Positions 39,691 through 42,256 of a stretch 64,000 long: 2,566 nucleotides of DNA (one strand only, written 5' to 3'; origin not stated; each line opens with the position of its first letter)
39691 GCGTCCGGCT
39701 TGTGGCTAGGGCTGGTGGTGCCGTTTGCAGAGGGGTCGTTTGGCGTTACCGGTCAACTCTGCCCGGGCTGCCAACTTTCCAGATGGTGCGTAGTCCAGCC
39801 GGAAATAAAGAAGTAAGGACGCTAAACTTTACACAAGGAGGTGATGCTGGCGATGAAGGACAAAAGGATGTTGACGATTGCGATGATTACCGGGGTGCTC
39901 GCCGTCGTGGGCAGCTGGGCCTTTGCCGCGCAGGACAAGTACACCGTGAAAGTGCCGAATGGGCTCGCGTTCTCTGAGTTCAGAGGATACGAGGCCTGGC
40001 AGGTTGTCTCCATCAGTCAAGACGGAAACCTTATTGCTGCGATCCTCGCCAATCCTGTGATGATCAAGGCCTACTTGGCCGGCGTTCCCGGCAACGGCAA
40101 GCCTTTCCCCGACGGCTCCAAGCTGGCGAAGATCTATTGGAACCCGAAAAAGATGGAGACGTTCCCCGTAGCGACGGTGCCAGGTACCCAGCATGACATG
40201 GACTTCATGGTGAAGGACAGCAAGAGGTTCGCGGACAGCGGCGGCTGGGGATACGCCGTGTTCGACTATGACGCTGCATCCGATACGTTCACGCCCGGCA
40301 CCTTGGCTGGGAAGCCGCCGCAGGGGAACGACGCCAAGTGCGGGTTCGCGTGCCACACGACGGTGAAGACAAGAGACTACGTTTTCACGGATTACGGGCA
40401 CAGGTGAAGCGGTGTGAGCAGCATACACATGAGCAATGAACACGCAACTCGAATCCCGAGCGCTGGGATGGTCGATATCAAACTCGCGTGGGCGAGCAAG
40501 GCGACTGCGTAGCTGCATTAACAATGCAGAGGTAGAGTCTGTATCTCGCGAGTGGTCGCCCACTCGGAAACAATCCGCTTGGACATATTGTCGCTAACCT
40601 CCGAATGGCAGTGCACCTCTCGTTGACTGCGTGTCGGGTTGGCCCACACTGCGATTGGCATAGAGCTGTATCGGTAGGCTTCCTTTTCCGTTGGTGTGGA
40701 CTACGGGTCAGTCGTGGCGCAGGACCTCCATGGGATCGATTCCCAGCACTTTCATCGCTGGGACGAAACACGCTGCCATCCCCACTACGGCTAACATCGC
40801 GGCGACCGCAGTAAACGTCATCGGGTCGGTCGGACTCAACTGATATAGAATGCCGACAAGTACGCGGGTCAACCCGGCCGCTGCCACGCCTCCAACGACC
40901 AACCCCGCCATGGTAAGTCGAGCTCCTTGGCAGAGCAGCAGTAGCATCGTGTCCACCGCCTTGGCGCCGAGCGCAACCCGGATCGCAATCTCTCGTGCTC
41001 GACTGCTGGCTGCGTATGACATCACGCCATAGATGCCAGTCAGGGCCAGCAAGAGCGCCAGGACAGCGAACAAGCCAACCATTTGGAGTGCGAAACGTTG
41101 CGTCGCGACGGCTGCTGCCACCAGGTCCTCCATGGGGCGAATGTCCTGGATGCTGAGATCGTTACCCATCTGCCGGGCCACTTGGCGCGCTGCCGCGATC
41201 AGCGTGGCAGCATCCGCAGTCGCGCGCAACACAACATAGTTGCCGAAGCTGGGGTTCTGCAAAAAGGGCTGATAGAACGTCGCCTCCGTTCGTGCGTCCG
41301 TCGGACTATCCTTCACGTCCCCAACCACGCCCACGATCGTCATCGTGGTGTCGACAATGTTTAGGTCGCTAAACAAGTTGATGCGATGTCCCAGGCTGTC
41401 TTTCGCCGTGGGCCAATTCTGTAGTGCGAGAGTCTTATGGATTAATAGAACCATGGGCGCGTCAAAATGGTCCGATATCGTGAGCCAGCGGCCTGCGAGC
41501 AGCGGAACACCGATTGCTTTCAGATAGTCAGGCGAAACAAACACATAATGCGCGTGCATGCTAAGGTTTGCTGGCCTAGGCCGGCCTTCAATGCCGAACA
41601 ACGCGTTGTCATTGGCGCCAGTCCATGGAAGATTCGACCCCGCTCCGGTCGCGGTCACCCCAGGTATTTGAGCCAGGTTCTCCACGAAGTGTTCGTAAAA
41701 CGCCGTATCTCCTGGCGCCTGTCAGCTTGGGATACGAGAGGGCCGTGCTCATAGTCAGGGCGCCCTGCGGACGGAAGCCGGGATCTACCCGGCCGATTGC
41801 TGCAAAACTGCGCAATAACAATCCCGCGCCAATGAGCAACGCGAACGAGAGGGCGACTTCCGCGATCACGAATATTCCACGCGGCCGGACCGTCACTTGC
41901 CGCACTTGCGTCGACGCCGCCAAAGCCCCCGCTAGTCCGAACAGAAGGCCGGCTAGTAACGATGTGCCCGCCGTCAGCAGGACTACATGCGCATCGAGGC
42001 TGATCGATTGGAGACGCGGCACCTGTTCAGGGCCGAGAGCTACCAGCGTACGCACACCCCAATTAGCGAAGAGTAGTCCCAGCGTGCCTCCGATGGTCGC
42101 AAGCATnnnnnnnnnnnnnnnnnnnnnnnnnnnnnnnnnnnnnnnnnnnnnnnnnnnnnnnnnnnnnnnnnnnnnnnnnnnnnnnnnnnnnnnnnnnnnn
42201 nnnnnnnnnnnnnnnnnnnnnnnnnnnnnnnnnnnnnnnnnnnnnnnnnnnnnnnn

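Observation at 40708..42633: Integration scar: truncated ADOP permease | integrase C-terminal fragment | tRNA-Val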

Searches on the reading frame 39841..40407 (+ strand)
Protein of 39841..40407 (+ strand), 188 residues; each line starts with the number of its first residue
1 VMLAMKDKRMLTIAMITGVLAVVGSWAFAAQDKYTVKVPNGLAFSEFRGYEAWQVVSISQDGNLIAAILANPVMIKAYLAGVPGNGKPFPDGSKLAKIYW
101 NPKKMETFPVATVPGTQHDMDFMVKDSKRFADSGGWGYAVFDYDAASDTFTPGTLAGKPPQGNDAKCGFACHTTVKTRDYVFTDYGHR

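Call 4: search_protein_families(library=pfam, proteins=[window:39841-40407:+], max_evalue=0.01)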
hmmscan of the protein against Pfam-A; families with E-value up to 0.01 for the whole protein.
window:39841-40407:+ (188 aa): 1 family
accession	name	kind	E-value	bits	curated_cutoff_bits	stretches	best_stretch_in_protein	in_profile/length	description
PF16694.10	Cytochrome_P460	-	2.6e-32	112.3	27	1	48-183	2-125/125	Cytochrome P460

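Call 5: search_protein_families(library=ncbifam, proteins=[window:39841-40407:+], max_evalue=0.01)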
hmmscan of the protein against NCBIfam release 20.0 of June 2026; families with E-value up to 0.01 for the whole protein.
window:39841-40407:+ (188 aa): 0 families

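Call 49: find_encoding_contigs(protein=window:39841-40407:+, flank=10000, max_places=10)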
Protein window:39841-40407:+ (188 aa): no gene with exactly this product is on record in the collection.

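Call 51: find_homologous_proteins(query=window:39841-40407:+, max_evalue=1e-40)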
Query window:39841-40407:+ (188 aa): 7962 proteins with E <= 1e-40 among 8000 candidates; the best 120 are listed.
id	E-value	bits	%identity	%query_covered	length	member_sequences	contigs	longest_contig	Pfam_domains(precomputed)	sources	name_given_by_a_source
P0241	1.3e-115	402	91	99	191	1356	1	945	PF16694.11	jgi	jgi:hypothetical protein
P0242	7.6e-113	393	90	99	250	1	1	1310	PF16694.11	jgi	jgi:hypothetical protein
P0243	4.6e-112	390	89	99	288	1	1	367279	PF16694.11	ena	-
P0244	2.1e-109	381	87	99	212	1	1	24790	PF16694.11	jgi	jgi:hypothetical protein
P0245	3.3e-109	381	88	99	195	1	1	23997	PF16694.11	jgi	jgi:hypothetical protein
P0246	1.8e-108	378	89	98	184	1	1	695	PF16694.11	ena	-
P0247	7.1e-108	377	86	98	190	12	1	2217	PF16694.11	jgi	jgi:hypothetical protein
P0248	1.1e-107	376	86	99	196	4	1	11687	PF16694.11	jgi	jgi:hypothetical protein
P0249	3.1e-107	374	84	99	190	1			PF16694.11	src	-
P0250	5.0e-107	374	86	98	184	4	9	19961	PF16694.11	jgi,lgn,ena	-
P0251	6.7e-107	373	86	98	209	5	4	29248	PF16694.11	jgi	jgi:hypothetical protein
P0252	1.1e-106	373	86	99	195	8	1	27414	PF16694.11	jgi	-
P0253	1.7e-106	372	87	99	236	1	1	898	PF16694.11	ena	-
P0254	3.0e-106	371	85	99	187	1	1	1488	PF16694.11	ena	-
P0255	3.1e-106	371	85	98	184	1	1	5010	PF16694.11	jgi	jgi:hypothetical protein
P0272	2.0e-105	369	84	99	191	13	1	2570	PF16694.11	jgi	jgi:Cytochrome P460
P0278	5.6e-105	367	86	98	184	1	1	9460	PF16694.11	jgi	jgi:Cytochrome P460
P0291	2.4e-104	365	85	98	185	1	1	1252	PF16694.11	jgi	jgi:Cytochrome P460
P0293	2.5e-104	365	85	98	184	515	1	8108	PF16694.11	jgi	jgi:Cytochrome P460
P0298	3.7e-104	364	82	99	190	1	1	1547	PF16694.11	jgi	jgi:Cytochrome P460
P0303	5.1e-104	364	86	98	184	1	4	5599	PF16694.11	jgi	jgi:Cytochrome P460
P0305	6.3e-104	364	83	99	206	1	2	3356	PF16694.11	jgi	jgi:Cytochrome P460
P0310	1.1e-103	363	84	98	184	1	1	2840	PF16694.11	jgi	jgi:Cytochrome P460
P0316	1.8e-103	362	83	98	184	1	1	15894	PF16694.11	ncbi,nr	ncbi:MAG: cytochrome P460 family protein [Rhodopila sp.]|nr:cytochrome P460 family protein [Rhodopil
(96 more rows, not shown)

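Call 84: list_cluster_members(proteins=[window:39844-40407:+, window:39853-40407:+, window:39868-40407:+, window:39883-40407:+])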
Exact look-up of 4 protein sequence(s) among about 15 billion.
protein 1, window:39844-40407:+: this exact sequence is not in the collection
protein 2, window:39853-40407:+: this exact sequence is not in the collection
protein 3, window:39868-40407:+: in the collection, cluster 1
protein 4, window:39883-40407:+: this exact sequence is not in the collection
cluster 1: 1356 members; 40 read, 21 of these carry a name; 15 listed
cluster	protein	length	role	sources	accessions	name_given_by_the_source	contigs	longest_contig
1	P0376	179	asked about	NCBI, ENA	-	-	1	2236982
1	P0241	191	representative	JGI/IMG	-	hypothetical protein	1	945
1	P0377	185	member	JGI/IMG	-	hypothetical protein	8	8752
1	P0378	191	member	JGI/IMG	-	hypothetical protein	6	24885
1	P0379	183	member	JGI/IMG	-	hypothetical protein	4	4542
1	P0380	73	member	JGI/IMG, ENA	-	Cytochrome P460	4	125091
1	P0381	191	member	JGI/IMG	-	hypothetical protein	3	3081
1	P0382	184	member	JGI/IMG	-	hypothetical protein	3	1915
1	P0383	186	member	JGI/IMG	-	hypothetical protein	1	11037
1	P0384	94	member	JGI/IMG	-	hypothetical protein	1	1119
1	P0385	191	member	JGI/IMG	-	hypothetical protein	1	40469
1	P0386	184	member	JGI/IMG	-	hypothetical protein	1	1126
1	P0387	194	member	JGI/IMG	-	hypothetical protein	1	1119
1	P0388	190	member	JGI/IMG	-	hypothetical protein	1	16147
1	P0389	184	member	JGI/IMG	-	hypothetical protein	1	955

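Call 86: find_encoding_contigs(protein=P0378, flank=6000, max_places=6)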
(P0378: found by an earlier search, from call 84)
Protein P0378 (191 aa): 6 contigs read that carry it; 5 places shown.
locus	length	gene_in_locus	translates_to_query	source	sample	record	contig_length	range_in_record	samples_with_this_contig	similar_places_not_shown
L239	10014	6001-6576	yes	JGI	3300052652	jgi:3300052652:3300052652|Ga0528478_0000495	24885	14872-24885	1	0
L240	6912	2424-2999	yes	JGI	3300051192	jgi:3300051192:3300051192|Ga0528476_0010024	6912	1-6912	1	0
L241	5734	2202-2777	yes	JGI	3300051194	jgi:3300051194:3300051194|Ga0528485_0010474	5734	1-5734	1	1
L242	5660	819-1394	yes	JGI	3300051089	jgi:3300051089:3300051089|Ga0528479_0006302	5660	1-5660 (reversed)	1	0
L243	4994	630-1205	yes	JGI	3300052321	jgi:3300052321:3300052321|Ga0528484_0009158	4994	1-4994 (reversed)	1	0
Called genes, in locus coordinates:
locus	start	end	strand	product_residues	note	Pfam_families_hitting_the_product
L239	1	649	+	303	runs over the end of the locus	PF01370:Epimerase, PF13460:NAD_binding_10, PF16363:GDP_Man_Dehyd (faint)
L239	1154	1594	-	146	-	PF02195:ParB_N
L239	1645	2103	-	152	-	-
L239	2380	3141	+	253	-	PF01209:Ubie_methyltran, PF08003:Methyltransf_9, PF13489:Methyltransf_23, PF02353:CMAS (weak), PF13847:Methyltransf_31, PF08241:Methyltransf_11, PF08242:Methyltransf_12, PF13649:Methyltransf_25, +1 more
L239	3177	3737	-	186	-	-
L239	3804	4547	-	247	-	PF05598:DUF772 (weak)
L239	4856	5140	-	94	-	-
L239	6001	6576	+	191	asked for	PF16694:Cytochrome_P460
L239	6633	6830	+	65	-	-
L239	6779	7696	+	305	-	PF05368:NmrA, PF13460:NAD_binding_10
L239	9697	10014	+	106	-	?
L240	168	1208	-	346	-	PF05598:DUF772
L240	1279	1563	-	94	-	-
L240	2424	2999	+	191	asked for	PF16694:Cytochrome_P460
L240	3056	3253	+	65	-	-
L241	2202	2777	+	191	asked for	PF16694:Cytochrome_P460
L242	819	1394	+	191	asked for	PF16694:Cytochrome_P460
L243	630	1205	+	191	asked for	PF16694:Cytochrome_P460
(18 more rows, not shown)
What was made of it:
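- The cytochrome P460 neighbour is a widely shared, highly conserved gene that sits beside a transposase in relatives (calls 51, 86).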

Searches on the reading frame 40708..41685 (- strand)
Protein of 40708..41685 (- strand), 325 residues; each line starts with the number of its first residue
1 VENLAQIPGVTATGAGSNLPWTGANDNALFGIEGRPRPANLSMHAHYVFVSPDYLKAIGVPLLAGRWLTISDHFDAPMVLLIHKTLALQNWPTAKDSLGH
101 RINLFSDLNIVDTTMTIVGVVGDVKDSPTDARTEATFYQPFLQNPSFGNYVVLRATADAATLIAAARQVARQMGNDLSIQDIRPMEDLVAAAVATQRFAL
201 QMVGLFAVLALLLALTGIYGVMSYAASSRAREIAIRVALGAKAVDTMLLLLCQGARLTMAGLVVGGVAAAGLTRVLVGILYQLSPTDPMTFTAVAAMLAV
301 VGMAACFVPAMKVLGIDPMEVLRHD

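Call 4: search_protein_families(library=pfam, proteins=[window:40708-41685:-], max_evalue=0.01)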
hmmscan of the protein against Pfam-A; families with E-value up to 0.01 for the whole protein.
window:40708-41685:- (325 aa): 2 families
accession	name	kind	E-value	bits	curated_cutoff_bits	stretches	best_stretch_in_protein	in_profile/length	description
PF02687.27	FtsX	-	3.6e-12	46.8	25.5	1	205-318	2-120/120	FtsX-like permease C-terminal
PF12704.14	MacB_PCD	-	2.2e-07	31.8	27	1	47-168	90-206/207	MacB-like periplasmic core domain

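Call 5: search_protein_families(library=ncbifam, proteins=[window:40708-41685:-], max_evalue=0.01)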
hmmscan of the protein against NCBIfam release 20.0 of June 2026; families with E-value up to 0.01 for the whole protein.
window:40708-41685:- (325 aa): 4 families
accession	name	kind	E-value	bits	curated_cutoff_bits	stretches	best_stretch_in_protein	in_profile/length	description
TIGR03434.1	ADOP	subfamily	5.7e-92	309.2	622.3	1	2-325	483-803/803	ADOP family duplicated permease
NF007826.0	PRK10535.1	equivalog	9.1e-13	47.3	966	1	35-323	357-646/648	macrolide ABC transporter ATP-binding protein/permease MacB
NF041854.1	ABC_perm_YbbP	equivalog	5.3e-06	24.6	999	1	182-325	226-371/806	putative ABC transporter permease subunit YbbP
TIGR02212.1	lolCE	equivalog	0.0003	19.8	362.45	0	158-274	228-344/411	lipoprotein-releasing ABC transporter permease subunit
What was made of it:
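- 40708..42106 (-): ADOP-family duplicated FtsX/MacB-type permease pseudogene. It comprises codons 336-801 of an 801-codon gene and has a 2-nt deletion between 41704 and 41703. TIGR03434 hits (call 5).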

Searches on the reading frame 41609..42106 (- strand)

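Call 4: search_protein_families(library=pfam, proteins=[window:41609-42106:-], max_evalue=0.01)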
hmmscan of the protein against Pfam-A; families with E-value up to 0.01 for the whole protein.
window:41609-42106:- (165 aa): 1 family
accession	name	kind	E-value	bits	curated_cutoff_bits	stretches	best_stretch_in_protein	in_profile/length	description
PF04103.21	CD20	-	0.0029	18.1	27.9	1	40-106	25-90/156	CD20-like family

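Call 5: search_protein_families(library=ncbifam, proteins=[window:41609-42106:-], max_evalue=0.01)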
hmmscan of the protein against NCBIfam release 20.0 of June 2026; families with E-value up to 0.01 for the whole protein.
window:41609-42106:- (165 aa): 1 family
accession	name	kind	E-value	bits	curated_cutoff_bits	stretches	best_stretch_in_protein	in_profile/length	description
TIGR03434.1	ADOP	subfamily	7.8e-31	107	622.3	1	1-133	327-474/803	ADOP family duplicated permease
